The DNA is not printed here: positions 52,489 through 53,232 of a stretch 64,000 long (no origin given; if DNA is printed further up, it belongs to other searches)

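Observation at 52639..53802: Two unknown membrane proteins next to the R-M pair: candidate abortive-infection or exclusion module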

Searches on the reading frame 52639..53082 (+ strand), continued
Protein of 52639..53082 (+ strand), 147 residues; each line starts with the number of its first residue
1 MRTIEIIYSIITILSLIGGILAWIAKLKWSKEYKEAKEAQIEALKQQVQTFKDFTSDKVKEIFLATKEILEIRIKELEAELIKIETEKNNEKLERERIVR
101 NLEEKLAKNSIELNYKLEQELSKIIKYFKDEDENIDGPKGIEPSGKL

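Call 50: search_protein_families(library=pfam, proteins=[L023:2113-4962:+, L023:5553-6827:+, L023:6827-9826:+, L023:345-2027:+, L030:2567-4858:+, L027:3384-4130:+, L027:2254-2724:+, L032:5733-6404:+, L032:4182-4949:+, L022:4483-4989:+], max_evalue=0.001)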
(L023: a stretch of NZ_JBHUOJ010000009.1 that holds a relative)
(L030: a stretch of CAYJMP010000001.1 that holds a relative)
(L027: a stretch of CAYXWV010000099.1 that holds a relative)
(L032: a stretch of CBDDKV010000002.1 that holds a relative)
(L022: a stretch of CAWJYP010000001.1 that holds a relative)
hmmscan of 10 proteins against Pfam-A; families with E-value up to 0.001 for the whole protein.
L023:2113-4962:+ (950 aa): 3 families
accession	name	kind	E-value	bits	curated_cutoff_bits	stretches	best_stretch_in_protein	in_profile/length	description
PF13304.12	AAA_21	-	1.3e-13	52.2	27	1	501-891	38-303/304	AAA domain, putative AbiEii toxin, Type IV TA system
PF02463.25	SMC_N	-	5.2e-05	23.2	40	0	311-431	17-138/220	RecF/RecN/SMC N terminal domain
PF02811.25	PHP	-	0.00032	21.5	26.4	0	54-221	18-134/164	PHP domain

L023:5553-6827:+ (425 aa): 1 family
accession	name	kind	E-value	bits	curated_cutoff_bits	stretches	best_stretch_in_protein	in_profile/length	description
PF01420.25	Methylase_S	-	5.3e-34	118.3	22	2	10-193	1-168/168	Type I restriction modification DNA specificity domain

L023:6827-9826:+ (1000 aa): 5 families
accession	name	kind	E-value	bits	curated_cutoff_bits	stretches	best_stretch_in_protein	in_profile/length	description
PF11867.13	T1RH-like_C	-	7.5e-78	262.6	26.8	1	673-994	2-328/329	Type I restriction enzyme HindI endonuclease subunit-like, C-terminal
PF18766.7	SWI2_SNF2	-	4.2e-72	242.8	26.7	1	261-497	1-219/221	SWI2/SNF2 ATPase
PF04313.20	HSDR_N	-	7.5e-34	117.8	25.1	1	8-197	7-192/198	Type I restriction enzyme R protein N terminus (HSDR_N)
PF22679.2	T1R_D3-like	-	2.2e-21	77.4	27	1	584-655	83-156/158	Type I restriction enzyme subunit R domain 3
PF04851.21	ResIII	-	2.7e-16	60.3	22.5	1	268-435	10-163/164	Type III restriction enzyme, res subunit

L023:345-2027:+ (561 aa): 8 families
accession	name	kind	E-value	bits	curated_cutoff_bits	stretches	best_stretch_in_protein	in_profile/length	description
PF00580.27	UvrD-helicase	-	5.6e-25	89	23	1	17-292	12-268/271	UvrD/REP helicase N-terminal domain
PF13361.12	UvrD_C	-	2.7e-13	50.5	25.6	1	290-539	147-346/350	UvrD-like helicase C-terminal domain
PF01443.25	Viral_helicase1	-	2.9e-12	47.3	21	0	234-293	55-115/228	Viral superfamily 1 RNA helicase core domain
PF13245.12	AAA_19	-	3.4e-12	47.1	25.1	1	17-279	10-133/134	AAA domain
PF13538.12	UvrD_C_2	-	2.9e-07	30.7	27.4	1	484-539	4-52/52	UvrD-like helicase C-terminal domain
PF13604.12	AAA_30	-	4.4e-07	30.3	27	0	224-275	81-128/191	AAA domain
PF13086.12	AAA_11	-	2.1e-06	28.2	27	1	20-274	19-249/257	AAA domain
PF04851.21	ResIII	-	0.00026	21.4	22.5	1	8-79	9-89/164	Type III restriction enzyme, res subunit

L030:2567-4858:+ (764 aa): 2 families
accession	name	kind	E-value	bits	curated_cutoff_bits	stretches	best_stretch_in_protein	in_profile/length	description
PF13166.12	AAA_13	-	2.5e-30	106.3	36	3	544-620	499-580/713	AAA domain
PF02463.25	SMC_N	-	5.4e-08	33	40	1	316-614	135-202/220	RecF/RecN/SMC N terminal domain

L027:3384-4130:+ (249 aa): 0 families

L027:2254-2724:+ (157 aa): 4 families
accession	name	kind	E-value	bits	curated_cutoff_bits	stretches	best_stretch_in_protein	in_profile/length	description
PF01381.28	HTH_3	-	1e-13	51.5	23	1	12-66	1-55/55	Helix-turn-helix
PF13560.12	HTH_31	-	1.7e-07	31.8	27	1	9-59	3-54/64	Helix-turn-helix domain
PF12844.13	HTH_19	-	2.3e-07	31.1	30.2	1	10-65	2-57/64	Helix-turn-helix domain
PF13744.12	HTH_37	-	0.00012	22.2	27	1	8-45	19-56/80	Helix-turn-helix domain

L032:5733-6404:+ (224 aa): 1 family
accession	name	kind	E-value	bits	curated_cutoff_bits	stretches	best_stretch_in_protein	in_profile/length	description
PF14337.13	Abi_alpha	-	4.7e-20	72.9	29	1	45-216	3-196/196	Abortive infection alpha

L032:4182-4949:+ (256 aa): 1 family
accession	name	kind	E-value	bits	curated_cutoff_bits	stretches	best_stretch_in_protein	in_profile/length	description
PF11185.13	DUF2971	-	1.6e-10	42.6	22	1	109-184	1-89/89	Protein of unknown function (DUF2971)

L022:4483-4989:+ (169 aa): 0 families

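Call 69: search_protein_families(library=pfam, alignment_id=A4, max_evalue=0.00001)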
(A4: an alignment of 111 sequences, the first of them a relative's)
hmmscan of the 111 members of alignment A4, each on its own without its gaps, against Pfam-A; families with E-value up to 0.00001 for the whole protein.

A. member 1, L008:3308-6340:+ (1010 aa): 3 families
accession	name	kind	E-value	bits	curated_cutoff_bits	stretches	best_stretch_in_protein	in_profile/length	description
PF00171.27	Aldedh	-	3.7e-154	514.1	23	1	534-991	8-460/461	Aldehyde dehydrogenase family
PF01619.24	Pro_dh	-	3.1e-98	329.2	27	1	150-455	1-277/278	Proline dehydrogenase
PF18083.6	PutA_N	-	1.2e-28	99.8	25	1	26-141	1-113/113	Proline utilization A N-terminal domain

B. families by the number of members that match (of 111 scanned): 100 families (the first 25 are shown)
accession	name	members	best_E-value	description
PF13304.12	AAA_21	4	2.4e-14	AAA domain, putative AbiEii toxin, Type IV TA system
PF11867.13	T1RH-like_C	3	3.3e-81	Type I restriction enzyme HindI endonuclease subunit-like, C-terminal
PF00361.26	Proton_antipo_M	3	2.4e-79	NADH:quinone oxidoreductase/Mrp antiporter, TM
PF18766.7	SWI2_SNF2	3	2.4e-73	SWI2/SNF2 ATPase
PF01420.25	Methylase_S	3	3.3e-49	Type I restriction modification DNA specificity domain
PF04313.20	HSDR_N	3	3.3e-34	Type I restriction enzyme R protein N terminus (HSDR_N)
PF22679.2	T1R_D3-like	3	1.1e-23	Type I restriction enzyme subunit R domain 3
PF04851.21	ResIII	3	2.7e-16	Type III restriction enzyme, res subunit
PF07722.19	Peptidase_C26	2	1.1e-60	Peptidase C26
PF02518.31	HATPase_c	2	2.1e-23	Histidine kinase-, DNA gyrase B-, and HSP90-like ATPase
PF00117.34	GATase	2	4.6e-16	Glutamine amidotransferase class-I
PF05015.19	HigB-like_toxin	2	1e-08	RelE-like toxin of type II toxin-antitoxin system HigB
PF01212.27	Beta_elim_lyase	2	1.1e-08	Beta-eliminating lyase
PF02463.25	SMC_N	2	3.3e-08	RecF/RecN/SMC N terminal domain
PF00221.24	Lyase_aromatic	1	1.9e-188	Aromatic amino acid lyase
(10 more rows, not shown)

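Call 70: search_protein_families(library=padloc, alignment_id=A4, max_evalue=1e-10)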
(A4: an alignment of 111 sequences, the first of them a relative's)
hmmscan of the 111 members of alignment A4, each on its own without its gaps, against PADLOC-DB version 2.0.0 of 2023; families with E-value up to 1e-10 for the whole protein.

A. member 1, L008:3308-6340:+ (1010 aa): 0 families

B. families by the number of members that match (of 111 scanned): 242 families (the first 25 are shown)
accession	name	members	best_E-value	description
PDLC03040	REase_I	4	8.6e-240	Type I restriction enzyme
PDLC03044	REase_I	4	7.1e-71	Type I restriction enzyme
PDLC03041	REase_I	4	9.5e-65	Type I restriction enzyme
PDLC03048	REase_I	4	1.1e-63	Type I restriction enzyme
PDLC03046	REase_I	4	1.7e-25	Type I restriction enzyme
PDLC03099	Specificity_I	3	1e-106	Type I specificity subunit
PDLC03092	Specificity_I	3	1.2e-105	Type I specificity subunit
PDLC03068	Specificity_I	3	1.1e-103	Type I specificity subunit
PDLC03089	Specificity_I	3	2.1e-93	Type I specificity subunit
PDLC03019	MTase_I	3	5.4e-89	Type I methyltransferase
PDLC03168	Specificity_I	3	2.5e-88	Type I specificity subunit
PDLC03086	Specificity_I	3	1.6e-86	Type I specificity subunit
PDLC03164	Specificity_I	3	7.8e-80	Type I specificity subunit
PDLC03154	Specificity_I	3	2.9e-76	Type I specificity subunit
PDLC03066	Specificity_I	3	2.8e-64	Type I specificity subunit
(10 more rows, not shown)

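Call 71: find_related_loci(query=A1, collection=viral_contigs, flank=6000)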
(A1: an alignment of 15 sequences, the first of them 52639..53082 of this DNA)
Query A1 (147 aa) in viral_contigs; peptide patterns used: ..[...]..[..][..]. (x = any residue, [..] = any of these).
2 stretches matched a pattern, but none encodes a relative of the query by tblastn (E <= 1e-3).

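Call 84: search_protein_families(library=pfam, proteins=[L021:4180-5034:-, L034:4507-4770:+, L030:6158-9103:+, L030:1494-2399:-, L016:3548-4066:+, L022:3804-4466:+, L032:6543-7481:+, L032:7541-8665:+, L033:4527-4958:+, L035:752-1210:+], max_evalue=0.001)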
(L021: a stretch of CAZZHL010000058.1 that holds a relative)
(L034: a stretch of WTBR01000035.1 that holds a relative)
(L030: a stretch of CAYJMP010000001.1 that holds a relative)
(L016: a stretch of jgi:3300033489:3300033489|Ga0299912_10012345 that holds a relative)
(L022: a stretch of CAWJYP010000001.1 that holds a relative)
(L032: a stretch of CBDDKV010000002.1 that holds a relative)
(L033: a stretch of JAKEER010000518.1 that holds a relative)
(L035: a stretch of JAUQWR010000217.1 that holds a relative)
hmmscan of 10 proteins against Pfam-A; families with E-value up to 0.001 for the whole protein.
L021:4180-5034:- (284 aa): 4 families
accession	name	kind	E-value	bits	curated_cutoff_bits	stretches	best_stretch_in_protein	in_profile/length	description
PF05168.19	HEPN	-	1.8e-11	44.7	22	1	156-275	2-113/117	HEPN domain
PF01909.29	NTP_transf_2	-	1.4e-06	29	21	0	17-47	2-31/93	Nucleotidyltransferase domain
PF18765.7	Polbeta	-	5.4e-06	26.9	26.9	1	23-86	6-58/93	Polymerase beta, Nucleotidyltransferase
PF18144.7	SMODS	-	0.00089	19.9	26.5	0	32-94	48-107/164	Second Messenger Oligonucleotide or Dinucleotide Synthetase domain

L034:4507-4770:+ (87 aa): 0 families

L030:6158-9103:+ (981 aa): 5 families
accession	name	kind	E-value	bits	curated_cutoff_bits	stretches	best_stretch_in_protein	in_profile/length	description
PF13424.12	TPR_12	-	9.5e-16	58.2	30.1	2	745-811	5-73/77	Tetratricopeptide repeat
PF00069.31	Pkinase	-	1.6e-11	44.5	31.7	1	17-192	10-187/263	Protein kinase domain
PF13374.12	TPR_10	-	5.5e-07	29.8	27.5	0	745-776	4-35/42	Tetratricopeptide repeat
PF10602.15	RPN7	-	1.2e-06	28.8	29.6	1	744-851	37-141/174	26S proteasome subunit RPN7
PF00515.34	TPR_1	-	8.8e-05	22.6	27.8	0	587-612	6-31/34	Tetratricopeptide repeat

L030:1494-2399:- (301 aa): 2 families
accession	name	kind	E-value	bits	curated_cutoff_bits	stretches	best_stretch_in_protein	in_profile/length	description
PF00589.27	Phage_integrase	-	3.2e-32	112.1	27.1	1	127-292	8-171/172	Phage integrase family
PF02899.23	Phage_int_SAM_1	-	1.2e-09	38.7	22.3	1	13-97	1-81/83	Phage integrase, N-terminal SAM-like domain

L016:3548-4066:+ (172 aa): 0 families

L022:3804-4466:+ (220 aa): 0 families

L032:6543-7481:+ (312 aa): 1 family
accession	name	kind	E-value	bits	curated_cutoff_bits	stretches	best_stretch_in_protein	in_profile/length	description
PF20247.3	DUF6602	-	7.3e-28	97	27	1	26-125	7-104/104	Domain of unknown function (DUF6602)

L032:7541-8665:+ (374 aa): 1 family
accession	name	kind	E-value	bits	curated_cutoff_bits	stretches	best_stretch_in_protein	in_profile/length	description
PF18780.6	HNH_repeat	-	3.9e-31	107.6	26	3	24-56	15-52/54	Homing endonuclease associated repeat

L033:4527-4958:+ (143 aa): 0 families

L035:752-1210:+ (153 aa): 0 families

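Call 86: search_solved_structures(query=A1, max_evalue=1)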
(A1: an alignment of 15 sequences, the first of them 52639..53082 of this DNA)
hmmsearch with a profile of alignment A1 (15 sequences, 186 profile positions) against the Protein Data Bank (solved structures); distinct sequences matched with E-value up to 1: 23.
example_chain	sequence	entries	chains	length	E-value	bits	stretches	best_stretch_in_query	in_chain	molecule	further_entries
4zry_B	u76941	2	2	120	0.051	17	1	71-144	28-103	Keratin, type II cytoskeletal 1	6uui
8oyv_A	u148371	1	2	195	0.12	15.9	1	78-165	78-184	De novo designed soluble Claudin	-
3s84_A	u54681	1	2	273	0.17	15.3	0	63-150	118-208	Apolipoprotein A-IV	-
2c5i_T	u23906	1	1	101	0.19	15.2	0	65-134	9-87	T-SNARE AFFECTING A LATE GOLGI COMPARTMENT PROTEIN 1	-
2yo3_A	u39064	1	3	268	0.2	15.1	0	73-153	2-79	GENERAL CONTROL PROTEIN GCN4, PUTATIVE INNER MEMBRANE PROTEIN, GENERAL CONTROL PROTEIN GCN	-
2c5j_A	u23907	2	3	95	0.21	15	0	65-109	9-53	T-SNARE AFFECTING A LATE GOLGI COMPARTMENT PROTEIN 1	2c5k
6ec0_A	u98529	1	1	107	0.22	15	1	63-153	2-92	Keratin 1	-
2n5e_A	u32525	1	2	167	0.25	14.8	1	47-152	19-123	Apolipoprotein A-I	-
2lem_A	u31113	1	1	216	0.28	14.7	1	69-169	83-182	Apolipoprotein A-I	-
5apt_A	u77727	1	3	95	0.29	14.6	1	67-137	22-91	GENERAL CONTROL PROTEIN GCN4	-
9cuy_c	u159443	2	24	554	0.3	14.6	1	54-148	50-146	Short tail fiber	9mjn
9ugr_A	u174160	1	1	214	0.35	14.3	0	64-146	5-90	Syn-F4-Link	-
5apu_A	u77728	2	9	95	0.48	13.9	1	67-137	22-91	GENERAL CONTROL PROTEIN GCN4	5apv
6kos_A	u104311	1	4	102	0.55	13.7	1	63-146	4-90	SUWA (Super WA20)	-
3tnu_B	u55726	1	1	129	0.65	13.4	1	69-144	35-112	Keratin, type II cytoskeletal 5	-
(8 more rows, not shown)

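Call 88: find_related_loci(query=A1, collection=metagenome_contigs, flank=5000)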
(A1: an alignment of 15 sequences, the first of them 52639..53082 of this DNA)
Query A1 (147 aa) in metagenome_contigs; peptide patterns used: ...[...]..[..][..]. (x = any residue, [..] = any of these).
58 stretches matched a pattern; 51 encode a relative of the query (tblastn E <= 1e-3); 51 distinct loci.
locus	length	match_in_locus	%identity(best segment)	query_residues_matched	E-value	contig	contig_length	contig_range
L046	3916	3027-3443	42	2-136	2e-21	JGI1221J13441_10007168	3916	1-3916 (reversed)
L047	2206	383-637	51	4-81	1e-19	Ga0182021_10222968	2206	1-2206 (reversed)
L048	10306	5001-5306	42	7-105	1e-19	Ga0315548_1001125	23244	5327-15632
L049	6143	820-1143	44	4-90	1e-18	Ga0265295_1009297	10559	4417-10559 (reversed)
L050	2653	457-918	35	4-132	3e-18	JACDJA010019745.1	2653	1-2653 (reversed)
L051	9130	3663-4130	34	2-136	5e-18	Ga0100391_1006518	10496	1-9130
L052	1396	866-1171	41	4-109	4e-17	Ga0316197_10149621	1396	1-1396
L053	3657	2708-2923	50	7-71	6e-17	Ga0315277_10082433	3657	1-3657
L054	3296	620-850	49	2-71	1e-16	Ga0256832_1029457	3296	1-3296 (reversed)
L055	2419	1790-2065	42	4-81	5e-16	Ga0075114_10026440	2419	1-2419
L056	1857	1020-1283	46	4-91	2e-15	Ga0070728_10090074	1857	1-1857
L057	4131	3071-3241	51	2-55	1e-14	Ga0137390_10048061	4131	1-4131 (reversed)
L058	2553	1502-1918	32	6-137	9e-15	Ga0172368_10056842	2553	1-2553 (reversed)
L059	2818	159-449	42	6-87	1e-14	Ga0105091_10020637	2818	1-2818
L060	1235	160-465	37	4-98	2e-14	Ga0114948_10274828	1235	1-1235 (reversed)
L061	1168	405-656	40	5-81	2e-14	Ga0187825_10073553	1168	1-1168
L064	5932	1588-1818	36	5-67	4e-13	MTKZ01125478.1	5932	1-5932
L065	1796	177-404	36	6-81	5e-13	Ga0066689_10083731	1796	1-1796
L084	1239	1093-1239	37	3-51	7e-9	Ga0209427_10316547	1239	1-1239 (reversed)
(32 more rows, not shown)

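Call 92: search_protein_families(library=pfam, alignment_id=A6, max_evalue=0.00001)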
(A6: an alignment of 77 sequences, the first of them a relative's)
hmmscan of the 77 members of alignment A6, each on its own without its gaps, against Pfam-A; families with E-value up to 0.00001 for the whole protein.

A. member 1, L047:1125-2204:+ (360 aa): 4 families
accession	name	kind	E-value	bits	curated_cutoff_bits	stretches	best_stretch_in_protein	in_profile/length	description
PF04851.21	ResIII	-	2.9e-38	131.8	22.5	1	189-341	4-163/164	Type III restriction enzyme, res subunit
PF18766.7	SWI2_SNF2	-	1e-11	45.4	26.7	1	192-341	1-156/221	SWI2/SNF2 ATPase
PF00270.35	DEAD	-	3.6e-11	43.5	26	1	191-345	2-165/167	DEAD/DEAH box helicase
PF04313.20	HSDR_N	-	5.7e-09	36.6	25.1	1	35-118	108-193/198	Type I restriction enzyme R protein N terminus (HSDR_N)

B. families by the number of members that match (of 77 scanned): 63 families (the first 25 are shown)
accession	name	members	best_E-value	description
PF02384.22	N6_Mtase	2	1.3e-99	N-6 DNA Methylase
PF14367.12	DUF4411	2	9.1e-45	Domain of unknown function (DUF4411)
PF12161.14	HsdM_N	2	7.9e-27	HsdM N-terminal domain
PF07669.17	Eco57I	2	7.7e-13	Eco57I restriction-modification methylase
PF01979.26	Amidohydro_1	2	4e-11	Amidohydrolase family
PF13191.12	AAA_16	2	6.1e-08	AAA ATPase domain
PF00931.28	NB-ARC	2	5.7e-07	NB-ARC domain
PF07969.17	Amidohydro_3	2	6.5e-07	Amidohydrolase family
PF00171.27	Aldedh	1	3.5e-183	Aldehyde dehydrogenase family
PF02374.21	ArsA_ATPase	1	5.4e-96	Anion-transporting ATPase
PF02882.25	THF_DHG_CYH_C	1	1.2e-66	Tetrahydrofolate dehydrogenase/cyclohydrolase, NAD(P)-binding domain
PF18476.7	PIN_8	1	7.3e-64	PIN like domain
PF00763.28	THF_DHG_CYH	1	1.1e-44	Tetrahydrofolate dehydrogenase/cyclohydrolase, catalytic domain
PF19570.5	DUF6088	1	2.9e-40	Family of unknown function (DUF6088)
PF06953.17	ArsD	1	1.1e-39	Arsenical resistance operon protein ArsD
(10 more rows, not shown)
